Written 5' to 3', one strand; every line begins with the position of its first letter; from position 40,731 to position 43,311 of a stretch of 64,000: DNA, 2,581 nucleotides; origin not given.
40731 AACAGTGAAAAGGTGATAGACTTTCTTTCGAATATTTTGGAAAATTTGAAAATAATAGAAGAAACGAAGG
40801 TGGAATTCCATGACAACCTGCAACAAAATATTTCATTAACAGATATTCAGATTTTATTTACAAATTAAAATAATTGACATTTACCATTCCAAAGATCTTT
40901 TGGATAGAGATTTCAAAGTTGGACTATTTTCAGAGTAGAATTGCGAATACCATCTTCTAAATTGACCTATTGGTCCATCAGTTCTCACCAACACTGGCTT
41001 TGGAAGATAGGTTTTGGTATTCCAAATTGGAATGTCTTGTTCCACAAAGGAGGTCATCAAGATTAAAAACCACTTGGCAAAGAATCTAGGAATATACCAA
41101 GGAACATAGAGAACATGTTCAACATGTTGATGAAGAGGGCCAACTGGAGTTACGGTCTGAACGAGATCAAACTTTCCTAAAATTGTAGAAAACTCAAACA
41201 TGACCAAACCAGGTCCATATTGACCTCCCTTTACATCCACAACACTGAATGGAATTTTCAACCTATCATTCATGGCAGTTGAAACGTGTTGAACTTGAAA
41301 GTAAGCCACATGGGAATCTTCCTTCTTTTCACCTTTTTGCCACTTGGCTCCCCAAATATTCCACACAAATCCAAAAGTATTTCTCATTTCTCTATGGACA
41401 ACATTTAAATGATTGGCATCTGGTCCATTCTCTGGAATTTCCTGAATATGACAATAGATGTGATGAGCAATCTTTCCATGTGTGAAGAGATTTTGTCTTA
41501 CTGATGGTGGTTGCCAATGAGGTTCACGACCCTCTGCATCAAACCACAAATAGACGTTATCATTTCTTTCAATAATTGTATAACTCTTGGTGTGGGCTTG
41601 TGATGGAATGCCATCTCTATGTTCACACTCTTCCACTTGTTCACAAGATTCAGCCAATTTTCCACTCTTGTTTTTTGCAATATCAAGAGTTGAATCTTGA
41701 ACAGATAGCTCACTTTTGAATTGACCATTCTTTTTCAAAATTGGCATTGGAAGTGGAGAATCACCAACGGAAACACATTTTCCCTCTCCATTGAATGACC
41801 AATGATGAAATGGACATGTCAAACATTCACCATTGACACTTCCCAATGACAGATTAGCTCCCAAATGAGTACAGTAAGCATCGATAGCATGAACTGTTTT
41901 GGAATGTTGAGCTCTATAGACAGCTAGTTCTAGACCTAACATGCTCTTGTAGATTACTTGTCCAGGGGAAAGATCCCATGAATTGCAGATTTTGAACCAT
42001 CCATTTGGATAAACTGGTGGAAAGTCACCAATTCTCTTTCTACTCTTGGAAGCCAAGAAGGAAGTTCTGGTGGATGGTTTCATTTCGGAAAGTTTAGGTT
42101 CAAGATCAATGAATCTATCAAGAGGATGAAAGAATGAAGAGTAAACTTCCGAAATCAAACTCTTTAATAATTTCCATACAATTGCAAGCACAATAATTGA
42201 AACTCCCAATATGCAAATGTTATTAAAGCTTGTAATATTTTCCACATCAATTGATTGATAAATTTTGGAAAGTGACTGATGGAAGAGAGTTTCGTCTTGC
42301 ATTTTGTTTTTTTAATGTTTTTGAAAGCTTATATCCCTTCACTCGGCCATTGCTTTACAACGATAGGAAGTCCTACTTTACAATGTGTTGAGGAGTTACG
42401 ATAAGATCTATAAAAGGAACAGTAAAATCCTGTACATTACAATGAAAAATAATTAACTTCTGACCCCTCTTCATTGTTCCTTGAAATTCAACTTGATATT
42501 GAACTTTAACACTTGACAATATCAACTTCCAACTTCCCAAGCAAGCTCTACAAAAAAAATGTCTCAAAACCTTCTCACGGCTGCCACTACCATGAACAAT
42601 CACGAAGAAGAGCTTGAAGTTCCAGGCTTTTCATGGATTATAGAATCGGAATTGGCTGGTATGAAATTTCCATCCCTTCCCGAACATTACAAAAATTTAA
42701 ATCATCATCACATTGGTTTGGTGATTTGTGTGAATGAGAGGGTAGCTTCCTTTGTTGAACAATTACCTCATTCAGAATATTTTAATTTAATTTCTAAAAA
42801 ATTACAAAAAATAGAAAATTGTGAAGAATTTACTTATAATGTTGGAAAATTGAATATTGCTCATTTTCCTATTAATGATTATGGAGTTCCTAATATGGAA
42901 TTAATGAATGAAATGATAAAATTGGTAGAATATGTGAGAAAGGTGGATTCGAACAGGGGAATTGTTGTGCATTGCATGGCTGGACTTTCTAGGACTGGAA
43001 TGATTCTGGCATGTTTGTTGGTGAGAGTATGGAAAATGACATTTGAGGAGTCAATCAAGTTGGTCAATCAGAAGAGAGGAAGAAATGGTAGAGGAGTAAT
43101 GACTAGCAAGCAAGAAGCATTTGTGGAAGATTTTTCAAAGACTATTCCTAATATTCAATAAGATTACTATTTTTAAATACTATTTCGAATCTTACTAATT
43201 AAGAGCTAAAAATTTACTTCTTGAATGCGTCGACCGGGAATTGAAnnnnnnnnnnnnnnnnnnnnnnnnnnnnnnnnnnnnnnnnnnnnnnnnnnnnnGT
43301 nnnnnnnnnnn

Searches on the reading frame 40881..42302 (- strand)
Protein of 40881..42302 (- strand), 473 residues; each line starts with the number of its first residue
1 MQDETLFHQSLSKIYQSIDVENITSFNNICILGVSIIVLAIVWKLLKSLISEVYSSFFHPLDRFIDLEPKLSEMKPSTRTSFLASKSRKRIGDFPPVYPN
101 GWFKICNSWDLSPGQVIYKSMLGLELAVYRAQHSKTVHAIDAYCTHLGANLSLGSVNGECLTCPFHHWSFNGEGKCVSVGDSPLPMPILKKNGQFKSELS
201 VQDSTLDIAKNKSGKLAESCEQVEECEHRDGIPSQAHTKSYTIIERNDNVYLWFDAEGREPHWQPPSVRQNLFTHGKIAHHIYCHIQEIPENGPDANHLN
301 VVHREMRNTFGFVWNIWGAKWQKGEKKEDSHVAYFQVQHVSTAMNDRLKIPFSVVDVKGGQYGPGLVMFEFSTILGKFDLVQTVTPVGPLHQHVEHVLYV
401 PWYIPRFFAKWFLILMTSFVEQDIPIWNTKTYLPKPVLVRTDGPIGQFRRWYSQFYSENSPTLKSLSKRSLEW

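Call 63: search_protein_families(library=pfam, max_evalue=0.1, proteins=[window:40881-42302:-])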
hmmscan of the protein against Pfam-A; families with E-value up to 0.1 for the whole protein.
window:40881-42302:- (473 aa): 4 families
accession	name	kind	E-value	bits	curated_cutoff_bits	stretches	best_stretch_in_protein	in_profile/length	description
PF19298.5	KshA_C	-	8.3e-27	95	23.3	1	252-456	1-207/207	3-Ketosteroid 9alpha-hydroxylase C-terminal domain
PF00355.32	Rieske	-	6.9e-20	71.2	20.3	1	102-179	2-78/88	Rieske [2Fe-2S] domain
PF13806.12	Rieske_2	-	0.00078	19.8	27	1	102-185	2-90/104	Rieske-like [2Fe-2S] domain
PF22543.2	Rieske_4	-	0.049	14.3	28.4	0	132-170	28-70/119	Soluble Rieske-type ferredoxin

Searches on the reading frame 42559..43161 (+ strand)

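Call 63: search_protein_families(library=pfam, max_evalue=0.1, proteins=[window:42559-43161:+])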
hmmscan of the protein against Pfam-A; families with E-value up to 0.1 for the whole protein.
window:42559-43161:+ (200 aa): 8 families
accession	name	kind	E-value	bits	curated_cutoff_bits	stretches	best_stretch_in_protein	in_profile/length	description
PF22785.1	Tc-R-P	-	2.4e-14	54.2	27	1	76-156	32-103/106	Polymorphic toxin system, DSP-PTPase phosphatase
PF22784.1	PTP-SAK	-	1.4e-13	51.6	27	1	23-156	3-111/153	Swiss Army Knife protein, DSP-PTPase phosphatase domain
PF00782.25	DSPc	-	2.7e-12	47.1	33.5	1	86-175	27-116/133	Dual specificity phosphatase, catalytic domain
PF22741.1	PTP-NADK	-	9.2e-10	38.6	27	1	92-190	71-162/163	DSP-PTPase phosphatase fused to NAD+ Kinase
PF00102.32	Y_phosphatase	-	1.1e-07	32.2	20.9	1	81-180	119-217/234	Protein-tyrosine phosphatase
PF05706.17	CDKN3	-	4.5e-06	26.9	20.7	1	99-156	102-157/168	Cyclin-dependent kinase inhibitor 3 (CDKN3)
PF13350.11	Y_phosphatase3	-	0.00091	19.7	22.2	1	119-154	118-150/240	Tyrosine phosphatase family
PF14566.11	PTPlike_phytase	-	0.016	15.7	27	1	104-154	108-157/158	Inositol hexakisphosphate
